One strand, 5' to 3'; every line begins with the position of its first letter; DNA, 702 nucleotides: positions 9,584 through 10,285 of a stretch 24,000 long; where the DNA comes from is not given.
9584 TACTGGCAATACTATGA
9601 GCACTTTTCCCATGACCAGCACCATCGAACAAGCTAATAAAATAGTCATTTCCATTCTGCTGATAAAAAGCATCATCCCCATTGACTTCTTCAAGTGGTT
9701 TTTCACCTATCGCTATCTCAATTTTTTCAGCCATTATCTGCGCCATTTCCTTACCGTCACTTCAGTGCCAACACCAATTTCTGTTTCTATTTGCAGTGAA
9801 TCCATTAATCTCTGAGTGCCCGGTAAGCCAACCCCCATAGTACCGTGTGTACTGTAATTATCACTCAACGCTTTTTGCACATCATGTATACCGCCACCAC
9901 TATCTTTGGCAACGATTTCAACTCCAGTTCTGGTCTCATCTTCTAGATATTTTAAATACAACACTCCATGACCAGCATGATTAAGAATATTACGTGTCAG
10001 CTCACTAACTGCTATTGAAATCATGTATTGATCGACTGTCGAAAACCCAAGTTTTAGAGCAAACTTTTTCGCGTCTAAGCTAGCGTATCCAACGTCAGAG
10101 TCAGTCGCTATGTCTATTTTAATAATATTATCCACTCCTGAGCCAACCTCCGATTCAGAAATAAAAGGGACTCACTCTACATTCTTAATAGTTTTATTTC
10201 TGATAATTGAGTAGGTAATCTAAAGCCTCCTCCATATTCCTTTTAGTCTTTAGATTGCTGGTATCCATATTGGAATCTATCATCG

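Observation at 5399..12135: Sigma-factor-independent stressosome operon wired to a hybrid kinase/Hpt and a REC-HD-GYP phosphodiesterase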

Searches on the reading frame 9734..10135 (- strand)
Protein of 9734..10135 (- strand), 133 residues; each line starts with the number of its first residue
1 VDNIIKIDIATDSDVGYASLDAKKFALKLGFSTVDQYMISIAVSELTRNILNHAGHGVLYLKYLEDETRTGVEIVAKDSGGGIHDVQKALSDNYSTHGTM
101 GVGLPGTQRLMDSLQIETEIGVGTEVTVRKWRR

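Call 5: search_protein_families(library=pfam, proteins=[window:9734-10135:-], max_evalue=0.01)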
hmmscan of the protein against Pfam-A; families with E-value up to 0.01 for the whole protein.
window:9734-10135:- (133 aa): 2 families
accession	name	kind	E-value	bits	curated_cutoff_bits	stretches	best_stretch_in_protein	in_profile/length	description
PF13581.12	HATPase_c_2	-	1.1e-09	38.8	27.4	1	19-130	12-127/127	Histidine kinase-like ATPase domain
PF02518.31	HATPase_c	-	1.4e-07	32.3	26.4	1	39-129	6-106/111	Histidine kinase-, DNA gyrase B-, and HSP90-like ATPase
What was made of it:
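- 9734..10135 (-): rsbT: 133-aa GHKL serine kinase with intact N-box, G1 and G2 motifs. Pfam HATPase_c_2 1.1e-9 (call 5).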

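Call 6: search_protein_families(library=ncbifam, proteins=[window:9734-10135:-], max_evalue=0.01)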
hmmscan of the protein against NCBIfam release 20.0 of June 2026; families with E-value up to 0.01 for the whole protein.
window:9734-10135:- (133 aa): 4 families
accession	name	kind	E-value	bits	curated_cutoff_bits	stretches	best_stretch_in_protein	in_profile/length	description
TIGR01925.2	spIIAB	equivalog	1e-13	51.4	135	1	9-130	7-134/137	anti-sigma F factor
NF003144.0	PRK04069.1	equivalog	6.3e-05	22.4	145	1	15-127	19-140/161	anti-sigma B factor RsbW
NF041045.1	RsbA_anti_sig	subfamily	0.00034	20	210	1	19-128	195-300/303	anti-sigma factor RsbA family regulatory protein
NF040750.1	tetrathio_HK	equivalog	0.0044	15.6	750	1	48-118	463-536/555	tetrathionate respiration histidine kinase TtrS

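Call 10: find_encoding_contigs(protein=window:9734-10135:-, flank=10000, max_places=8)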
Protein window:9734-10135:- (133 aa): 2 contigs read that carry it; 2 places shown.
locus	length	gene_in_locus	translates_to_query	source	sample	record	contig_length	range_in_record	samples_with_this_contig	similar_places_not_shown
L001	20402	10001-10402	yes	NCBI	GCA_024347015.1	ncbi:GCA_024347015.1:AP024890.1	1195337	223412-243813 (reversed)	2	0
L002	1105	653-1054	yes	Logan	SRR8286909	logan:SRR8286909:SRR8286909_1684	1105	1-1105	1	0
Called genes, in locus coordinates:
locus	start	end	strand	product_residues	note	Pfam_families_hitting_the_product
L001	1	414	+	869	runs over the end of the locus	PF08329:ChitinaseA_N, PF00801:PKD (faint), PF00704:Glyco_hydro_18, PF22352:K319L-like_PKD, PF21027:Sde0182_C (faint), PF18911:PKD_4 (weak), PF02839:CBM_5_12 (weak)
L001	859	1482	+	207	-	PF00925:GTP_cyclohydro2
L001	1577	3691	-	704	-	PF02463:SMC_N (weak), PF00664:ABC_membrane, PF00005:ABC_tran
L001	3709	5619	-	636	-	PF16448:LapD_MoxY_N, PF00990:GGDEF, PF00563:EAL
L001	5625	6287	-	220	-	PF06035:Peptidase_C93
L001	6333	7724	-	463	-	PF25919:BSH_CusB (faint), PF25917:BSH_RND (faint), PF25984:BSH_YknX (weak), PF25994:HH_AprE, PF26002:Beta-barrel_AprE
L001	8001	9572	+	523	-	PF08448:PAS_4, PF13426:PAS_9, PF08447:PAS_3, PF08448:PAS_4, PF13426:PAS_9, PF08447:PAS_3, PF08448:PAS_4, PF13426:PAS_9, +6 more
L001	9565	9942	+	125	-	PF01740:STAS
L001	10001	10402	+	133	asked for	PF13581:HATPase_c_2, PF02518:HATPase_c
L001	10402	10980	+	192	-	PF07228:SpoIIE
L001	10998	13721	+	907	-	PF00512:HisKA, PF02518:HATPase_c, PF00072:Response_reg, PF01627:Hpt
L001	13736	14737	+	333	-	PF00072:Response_reg, PF13487:HD_5, PF01966:HD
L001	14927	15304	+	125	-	PF12681:Glyoxalase_2 (weak)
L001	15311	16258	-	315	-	-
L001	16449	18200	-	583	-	PF12793:SgrR_N, PF00496:SBP_bac_5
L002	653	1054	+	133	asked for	PF13581:HATPase_c_2, PF02518:HATPase_c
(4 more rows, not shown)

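Call 21: find_related_loci(query=window:9734-10135:-, collection=genome_contigs, flank=10000)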
Query window:9734-10135:- (133 aa) in genome_contigs; peptide patterns used: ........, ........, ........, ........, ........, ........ (x = any residue, [..] = any of these).
74 stretches matched a pattern; 4 encode a relative of the query (tblastn E <= 1e-3); 4 distinct loci.
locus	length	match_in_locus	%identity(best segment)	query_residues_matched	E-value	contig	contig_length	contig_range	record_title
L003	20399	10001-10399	97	1-133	6e-85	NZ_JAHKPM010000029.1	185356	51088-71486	Vibrio hepatarius strain E3R11 E3R11_E3R11_contig_12, whole genome shotgun sequence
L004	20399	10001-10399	83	1-133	7e-74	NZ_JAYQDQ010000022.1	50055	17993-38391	MAG: Vibrio sp. isolate 139583_S184_metabat_bins_sens.tsv.103 NODE_403_length_50055_cov_8.741680, whole genome shotgun s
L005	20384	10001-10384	77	6-133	3e-64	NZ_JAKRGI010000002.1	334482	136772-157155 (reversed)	Vibrio sp. Of14-4 scaffold_1, whole genome shotgun sequence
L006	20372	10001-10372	79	6-129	5e-63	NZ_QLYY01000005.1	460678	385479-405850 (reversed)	Vibrio tetraodonis strain A511 scaffold_0, whole genome shotgun sequence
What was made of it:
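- Tried and rejected: The genome_contigs scan with RsbT returned only four close loci (call 21).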

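Call 34: find_homologous_proteins(query=window:9734-10135:-, max_evalue=0.00001)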
Query window:9734-10135:- (133 aa): 18 proteins with E <= 0.00001 among 30 candidates.
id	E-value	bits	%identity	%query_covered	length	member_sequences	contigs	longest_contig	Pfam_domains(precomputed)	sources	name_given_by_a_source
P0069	3.3e-78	278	98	100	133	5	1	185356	PF13581.13,PF02518.32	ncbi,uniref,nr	ncbi:anti-sigma regulatory factor [Vibrio hepatarius]|uniref:anti-sigma regulatory factor n=1 Tax=Vi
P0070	1.5e-67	243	84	100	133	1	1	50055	PF13581.13,PF02518.32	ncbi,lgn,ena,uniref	ncbi:anti-sigma regulatory factor [Vibrio sp.]|uniref:anti-sigma regulatory factor n=1 Tax=Vibrio sp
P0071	9.5e-62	224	80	98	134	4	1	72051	PF13581.13,PF02518.32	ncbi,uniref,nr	ncbi:anti-sigma regulatory factor [Vibrio pectenicida]|uniref:Anti-sigma regulatory factor n=2 Tax=V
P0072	8.1e-58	212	77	96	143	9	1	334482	PF13581.13,PF02518.32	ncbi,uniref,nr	ncbi:anti-sigma regulatory factor [Vibrio sp. Of14-4]|uniref:anti-sigma regulatory factor n=1 Tax=Vi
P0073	9.6e-54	199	74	97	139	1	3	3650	PF13581.13,PF02518.32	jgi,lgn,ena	-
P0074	2.8e-39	152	53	95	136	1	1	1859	PF13581.13,PF02518.32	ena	-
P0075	6.5e-38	147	56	95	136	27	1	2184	PF13581.13,PF02518.32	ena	-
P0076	1.2e-37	147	55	95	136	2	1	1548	PF13581.13,PF02518.32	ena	-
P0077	1.3e-37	147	54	95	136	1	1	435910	PF13581.13,PF02518.32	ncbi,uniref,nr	ncbi:anti-sigma regulatory factor [Psychromonas aquimarina]|uniref:anti-sigma regulatory factor n=1 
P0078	2.2e-37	146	56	94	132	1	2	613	PF13581.13,PF02518.32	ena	-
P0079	2.4e-37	146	56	95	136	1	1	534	PF13581.13,PF02518.32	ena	-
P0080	2.4e-37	146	55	94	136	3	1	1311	PF13581.13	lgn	-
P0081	5.1e-37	145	56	94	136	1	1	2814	PF13581.13,PF02518.32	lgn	-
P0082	1.8e-35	140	55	94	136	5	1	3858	PF13581.13,PF02518.32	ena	-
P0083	1.8e-28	117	48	97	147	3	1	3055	PF13581.13,PF02518.32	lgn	-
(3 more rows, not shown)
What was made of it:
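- On Stressosome RsbR-RsbS-RsbT(-RsbX) module: A 47%-identical relative is named RsbT by JGI (call 34).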

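Call 35: find_encoding_contigs(protein=P0071, flank=10000, max_places=2)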
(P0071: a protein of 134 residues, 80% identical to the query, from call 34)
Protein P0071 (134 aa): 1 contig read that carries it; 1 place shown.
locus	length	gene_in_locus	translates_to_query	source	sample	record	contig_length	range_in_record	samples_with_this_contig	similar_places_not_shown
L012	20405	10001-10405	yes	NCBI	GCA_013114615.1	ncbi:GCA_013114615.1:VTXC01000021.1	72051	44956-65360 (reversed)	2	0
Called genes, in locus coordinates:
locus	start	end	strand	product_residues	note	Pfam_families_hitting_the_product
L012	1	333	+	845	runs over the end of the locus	PF08329:ChitinaseA_N, PF00801:PKD (faint), PF00704:Glyco_hydro_18, PF22352:K319L-like_PKD, PF21027:Sde0182_C (faint), PF18911:PKD_4 (weak), PF02839:CBM_5_12 (weak)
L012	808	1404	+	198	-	PF00925:GTP_cyclohydro2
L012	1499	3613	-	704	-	PF02463:SMC_N (weak), PF00664:ABC_membrane, PF00005:ABC_tran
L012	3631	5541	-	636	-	PF16448:LapD_MoxY_N, PF00990:GGDEF, PF00563:EAL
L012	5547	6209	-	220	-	PF06035:Peptidase_C93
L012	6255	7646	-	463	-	PF25919:BSH_CusB (faint), PF25917:BSH_RND (faint), PF25984:BSH_YknX (weak), PF25994:HH_AprE, PF26002:Beta-barrel_AprE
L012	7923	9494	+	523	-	PF08448:PAS_4, PF13426:PAS_9, PF08447:PAS_3, PF08448:PAS_4, PF13426:PAS_9, PF08447:PAS_3, PF08448:PAS_4, PF13426:PAS_9, +6 more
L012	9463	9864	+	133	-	PF01740:STAS, PF13466:STAS_2 (weak)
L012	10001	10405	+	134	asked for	PF13581:HATPase_c_2, PF02518:HATPase_c (weak)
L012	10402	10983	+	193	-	PF07228:SpoIIE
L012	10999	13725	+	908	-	PF00512:HisKA, PF02518:HATPase_c, PF00072:Response_reg, PF01627:Hpt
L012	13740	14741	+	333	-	PF00072:Response_reg, PF13487:HD_5, PF01966:HD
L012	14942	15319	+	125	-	PF00903:Glyoxalase (weak)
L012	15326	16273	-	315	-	-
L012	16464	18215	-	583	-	PF12793:SgrR_N, PF00496:SBP_bac_5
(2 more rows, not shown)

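Call 36: find_encoding_contigs(protein=P0077, flank=10000, max_places=2)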
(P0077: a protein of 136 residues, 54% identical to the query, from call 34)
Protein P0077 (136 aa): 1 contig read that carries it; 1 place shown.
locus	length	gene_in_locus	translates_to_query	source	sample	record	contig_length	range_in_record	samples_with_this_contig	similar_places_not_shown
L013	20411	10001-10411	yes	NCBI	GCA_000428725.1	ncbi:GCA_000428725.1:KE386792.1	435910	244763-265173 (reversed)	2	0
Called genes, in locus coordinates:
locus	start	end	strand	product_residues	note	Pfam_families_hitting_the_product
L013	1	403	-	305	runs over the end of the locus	PF00126:HTH_1, PF03466:LysR_substrate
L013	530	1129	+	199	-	PF01370:Epimerase (weak), PF08659:KR (faint), PF13561:adh_short_C2, PF00106:adh_short, PF23441:SDR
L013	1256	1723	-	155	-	PF00583:Acetyltransf_1, PF13673:Acetyltransf_10, PF13508:Acetyltransf_7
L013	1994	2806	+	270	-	PF12833:HTH_18, PF00165:HTH_AraC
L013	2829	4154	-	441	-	PF01554:MatE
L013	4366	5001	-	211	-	PF01786:AOX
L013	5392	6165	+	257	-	PF00849:PseudoU_synth_2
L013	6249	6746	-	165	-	-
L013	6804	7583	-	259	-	-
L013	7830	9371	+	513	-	PF08447:PAS_3, PF08448:PAS_4, PF13426:PAS_9, PF00989:PAS, PF08448:PAS_4, PF13426:PAS_9, PF08447:PAS_3, PF08448:PAS_4, +7 more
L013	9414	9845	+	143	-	PF01740:STAS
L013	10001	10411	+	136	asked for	PF13581:HATPase_c_2, PF02518:HATPase_c (weak)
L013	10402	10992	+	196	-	PF07228:SpoIIE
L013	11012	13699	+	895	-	PF00512:HisKA, PF02518:HATPase_c, PF00072:Response_reg, PF01627:Hpt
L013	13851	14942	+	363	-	PF00072:Response_reg, PF13487:HD_5, PF01966:HD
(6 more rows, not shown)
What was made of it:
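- The six genes stay together in Vibrio and Psychromonas despite different neighbourhoods (calls 35, 36).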

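Call 61: search_dna_similar(query=window:9734-10135:-, collection=plasmids, mode=protein, max_evalue=1e-8, max_rows=40)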
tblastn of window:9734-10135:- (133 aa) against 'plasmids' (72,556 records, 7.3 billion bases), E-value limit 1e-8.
Records with a match: 107; places in all: 149; records where one place covers at least 80% of the query: 66.
Best place of each record, by identity: 60-80% 1; <60% 106.
By first word of the organism name: Phaeobacter 58; Deinococcus 17; Streptomyces 9; Vibrio 4; Stenotrophomonas 2; Listeria 2; Paraburkholderia 2; Variovorax 2; Lysinibacillus 1; Halanaeroarchaeum 1; and 9 more.
By predicted mobility (MOB-suite, as given by PLSDB): non-mobilizable 89; mobilizable 18.
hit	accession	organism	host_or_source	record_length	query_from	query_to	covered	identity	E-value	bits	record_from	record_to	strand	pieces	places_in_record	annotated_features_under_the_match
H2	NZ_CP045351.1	Vibrio aquimaris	pure culture,Non-filtered water from ...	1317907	6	133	96%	78.1%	7e-60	205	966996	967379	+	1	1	none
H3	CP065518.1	Stenotrophomonas rhizophila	Kandelia candel (mangrove),cell culture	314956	7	133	95%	44.9%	1e-21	96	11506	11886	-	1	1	none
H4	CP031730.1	Stenotrophomonas rhizophila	Nusuttodinium aeruginosum,whole organism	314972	7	133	95%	44.9%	1e-21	96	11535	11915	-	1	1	anti-sigma regulatory factor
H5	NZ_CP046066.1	Vibrio sp. THAF191d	pure culture,Surface of a polyethylene ...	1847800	2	132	98%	42.0%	1e-22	99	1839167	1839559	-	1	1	none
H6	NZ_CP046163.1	Vibrio sp. THAF191c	pure culture,Surface of a polyethylene ...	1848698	2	132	98%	42.0%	1e-22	99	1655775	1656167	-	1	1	none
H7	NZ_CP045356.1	Vibrio sp. THAF64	pure culture,Surface of a sandy ...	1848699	2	132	98%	42.0%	1e-22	99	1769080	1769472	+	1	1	none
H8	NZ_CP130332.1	Lysinibacillus fusiformis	Winter wheat (Triticum ...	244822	7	133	95%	43.3%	7e-26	107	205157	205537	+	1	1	anti-sigma regulatory factor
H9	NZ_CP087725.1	Halanaeroarchaeum sp. HSR-CO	Kulunda Steppe hypersaline lake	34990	6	131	95%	42.9%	7e-24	102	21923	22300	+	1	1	anti-sigma regulatory factor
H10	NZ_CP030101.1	Listeria monocytogenes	Environment,water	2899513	7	133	95%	42.3%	4e-25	105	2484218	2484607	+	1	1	none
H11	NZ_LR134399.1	Listeria monocytogenes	Homo sapiens,Vein blood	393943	7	133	95%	42.3%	4e-25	105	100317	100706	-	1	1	anti-sigma regulatory factor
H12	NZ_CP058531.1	Halobaculum halophilum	cell culture,sediment in salt lake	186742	7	131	94%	41.6%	1e-20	93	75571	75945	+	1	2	anti-sigma regulatory factor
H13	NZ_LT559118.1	Nonomuraea gerenzanensis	-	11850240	6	133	96%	39.8%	1e-16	82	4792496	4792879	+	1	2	none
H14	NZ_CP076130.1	Flammeovirga kamogawensis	single bacterial isolate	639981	5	131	95%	40.2%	1e-15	79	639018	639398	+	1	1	ATP-binding protein | STAS domain-containing protein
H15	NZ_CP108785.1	Embleya sp. NBC_00888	-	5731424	3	133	98%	37.4%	7e-19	88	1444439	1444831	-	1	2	none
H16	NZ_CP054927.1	Streptomyces microflavus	Single cell,soil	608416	7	133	95%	38.6%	2e-13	72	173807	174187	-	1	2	anti-sigma regulatory factor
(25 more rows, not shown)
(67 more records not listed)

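Call 62: get_annotated_region(hit=H7, flank=10000)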
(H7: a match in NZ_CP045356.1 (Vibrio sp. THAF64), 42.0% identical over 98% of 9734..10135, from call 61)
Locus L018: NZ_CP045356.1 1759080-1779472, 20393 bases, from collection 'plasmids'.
description: Vibrio sp. THAF64 plasmid pTHAF64_a, complete sequence
organism: Vibrio sp. THAF64 (NCBI taxid 2587860)
taxonomy: Bacteria; Pseudomonadota; Gammaproteobacteria; Vibrionales; Vibrionaceae; Vibrio; Vibrio sp. THAF64
host: -; source: pure culture,Surface of a sandy sediment particle present in tank 6 of a marine aquarium containing ...; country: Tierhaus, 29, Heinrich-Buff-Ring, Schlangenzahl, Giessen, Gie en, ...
typing (MOB-suite, as given by PLSDB): non-mobilizable
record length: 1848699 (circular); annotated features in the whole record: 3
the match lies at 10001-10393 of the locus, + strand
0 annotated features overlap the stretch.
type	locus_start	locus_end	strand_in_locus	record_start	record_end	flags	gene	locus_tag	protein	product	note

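Call 63: get_annotated_region(hit=H4, flank=9000)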
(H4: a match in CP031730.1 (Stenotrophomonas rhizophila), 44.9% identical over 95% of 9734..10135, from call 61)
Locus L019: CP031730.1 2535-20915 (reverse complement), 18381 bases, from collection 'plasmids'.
description: Stenotrophomonas rhizophila strain GA1 plasmid unnamed1, complete sequence
organism: Stenotrophomonas rhizophila (NCBI taxid 216778)
taxonomy: Bacteria; Pseudomonadota; Gammaproteobacteria; Lysobacterales; Lysobacteraceae; Stenotrophomonas; Stenotrophomonas rhizophila
host: -; source: Nusuttodinium aeruginosum,whole organism; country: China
typing (MOB-suite, as given by PLSDB): non-mobilizable
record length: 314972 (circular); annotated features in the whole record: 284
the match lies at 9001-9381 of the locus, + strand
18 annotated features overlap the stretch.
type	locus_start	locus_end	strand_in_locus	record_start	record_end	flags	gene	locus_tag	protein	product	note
CDS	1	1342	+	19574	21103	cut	-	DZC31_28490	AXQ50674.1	DEAD/DEAH box helicase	-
CDS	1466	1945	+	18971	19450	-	-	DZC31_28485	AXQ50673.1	hypothetical protein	-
CDS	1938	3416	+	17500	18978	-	-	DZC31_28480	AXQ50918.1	hypothetical protein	-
CDS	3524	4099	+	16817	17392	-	-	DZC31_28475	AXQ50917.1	N-acetyltransferase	-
CDS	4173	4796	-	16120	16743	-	-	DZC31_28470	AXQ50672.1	rhomboid family intramembrane serine protease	-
CDS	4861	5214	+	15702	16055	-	-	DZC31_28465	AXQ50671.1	holo-ACP synthase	-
CDS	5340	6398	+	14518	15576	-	-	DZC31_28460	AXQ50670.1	outer membrane lipoprotein carrier protein LolA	-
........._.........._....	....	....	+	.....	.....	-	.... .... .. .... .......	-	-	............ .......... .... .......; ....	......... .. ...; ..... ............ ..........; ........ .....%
CDS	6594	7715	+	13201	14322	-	-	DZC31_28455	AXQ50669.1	alanine racemase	-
CDS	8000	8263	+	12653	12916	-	-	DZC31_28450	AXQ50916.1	hypothetical protein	-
CDS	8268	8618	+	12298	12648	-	-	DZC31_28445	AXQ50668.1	type II toxin-antitoxin system PemK/MazF family toxin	-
CDS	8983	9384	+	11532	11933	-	-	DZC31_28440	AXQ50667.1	anti-sigma regulatory factor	-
CDS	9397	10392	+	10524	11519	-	-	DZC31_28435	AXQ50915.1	phosphoserine phosphatase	-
CDS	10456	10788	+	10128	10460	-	-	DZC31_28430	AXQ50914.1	anti-sigma factor antagonist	-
CDS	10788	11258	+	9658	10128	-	rsbW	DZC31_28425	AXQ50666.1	anti-sigma B factor RsbW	-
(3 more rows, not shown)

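Call 65: search_protein_families(library=pfam, proteins=[L018:8633-9604:+, L018:9620-9973:+, L018:9977-10399:+, L018:10401-10985:+, L018:10978-14151:+, L018:14132-15274:+, L018:15463-16467:+, L018:6885-8492:-], max_evalue=0.001)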
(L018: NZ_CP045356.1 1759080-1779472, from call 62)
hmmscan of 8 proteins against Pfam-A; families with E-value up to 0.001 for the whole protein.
L018:8633-9604:+ (323 aa): 2 families
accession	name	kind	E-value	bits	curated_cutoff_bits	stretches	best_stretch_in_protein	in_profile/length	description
PF11563.14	Protoglobin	-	4.1e-29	102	25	1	31-178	6-154/158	Protoglobin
PF01740.26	STAS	-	4.6e-14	52.5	22.6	1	203-302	8-106/106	STAS domain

L018:9620-9973:+ (117 aa): 1 family
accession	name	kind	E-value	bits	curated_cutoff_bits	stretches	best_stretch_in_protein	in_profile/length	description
PF01740.26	STAS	-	6.1e-05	23.2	22.6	1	7-98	4-94/106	STAS domain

L018:9977-10399:+ (140 aa): 2 families
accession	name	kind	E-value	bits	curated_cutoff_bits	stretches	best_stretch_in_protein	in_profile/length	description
PF13581.12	HATPase_c_2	-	9.2e-11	42.3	27.4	1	32-137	18-127/127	Histidine kinase-like ATPase domain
PF02518.31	HATPase_c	-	2.2e-10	41.4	26.4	1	46-135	6-105/111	Histidine kinase-, DNA gyrase B-, and HSP90-like ATPase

L018:10401-10985:+ (194 aa): 1 family
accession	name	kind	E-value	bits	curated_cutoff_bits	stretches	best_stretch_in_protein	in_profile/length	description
PF07228.17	SpoIIE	-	1e-05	26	25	1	29-191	3-191/192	Stage II sporulation protein E (SpoIIE)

L018:10978-14151:+ (1057 aa): 7 families
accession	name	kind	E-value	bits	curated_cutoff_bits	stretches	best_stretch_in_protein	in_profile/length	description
PF00072.30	Response_reg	-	4.5e-46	156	30.2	2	696-812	1-110/111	Response regulator receiver domain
PF02518.31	HATPase_c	-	4.5e-31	108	26.4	1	412-525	1-108/111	Histidine kinase-, DNA gyrase B-, and HSP90-like ATPase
PF00512.31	HisKA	-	4.2e-21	75.2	26.9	1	301-365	2-66/66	His Kinase A (phospho-acceptor) domain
PF00989.32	PAS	-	5.4e-11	42.9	22.6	1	166-276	4-112/113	PAS fold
PF01627.28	Hpt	-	3.7e-10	40.3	24.6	1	876-949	2-78/84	Hpt domain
PF13426.13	PAS_9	-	5e-10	40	27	1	174-278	2-102/103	PAS domain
PF13188.13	PAS_8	-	9.6e-07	28.9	21.8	1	165-219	3-57/65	PAS domain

L018:14132-15274:+ (380 aa): 3 families
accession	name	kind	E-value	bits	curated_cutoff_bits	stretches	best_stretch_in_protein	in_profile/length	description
PF13487.12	HD_5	-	7.6e-31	107.6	27.2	1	167-343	6-169/170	HD domain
PF00072.30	Response_reg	-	1.1e-27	96.9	30.2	1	12-122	1-110/111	Response regulator receiver domain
PF01966.28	HD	-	1.4e-16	61.3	22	1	176-312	2-115/116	HD domain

L018:15463-16467:+ (334 aa): 1 family
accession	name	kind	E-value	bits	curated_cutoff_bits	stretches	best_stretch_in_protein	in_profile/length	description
PF00072.30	Response_reg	-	2.6e-21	76.3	30.2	1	5-115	1-110/111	Response regulator receiver domain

L018:6885-8492:- (535 aa): 4 families
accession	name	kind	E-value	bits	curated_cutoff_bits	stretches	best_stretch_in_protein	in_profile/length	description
PF00015.26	MCPsignal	-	1e-43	149.6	34.6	1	316-500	1-171/172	Methyl-accepting chemotaxis protein (MCP) signalling domain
PF08447.18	PAS_3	-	4.6e-19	68.9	25.6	1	48-131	2-88/89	PAS fold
PF13426.13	PAS_9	-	1.5e-10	41.7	27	1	41-126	7-91/103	PAS domain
PF00989.32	PAS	-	7.6e-06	26.3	22.6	1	45-124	21-101/113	PAS fold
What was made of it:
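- On Vibrio-type downstream module (VvD1/VvD2): Compare L018, which has Protoglobin-STAS and a PAS-containing kinase (call 65).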

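Call 94: search_protein_families(library=ncbifam, proteins=[L018:10978-11472:+], max_evalue=1)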
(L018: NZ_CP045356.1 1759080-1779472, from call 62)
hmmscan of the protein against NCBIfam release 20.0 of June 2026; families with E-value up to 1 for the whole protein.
L018:10978-11472:+ (165 aa): 0 families
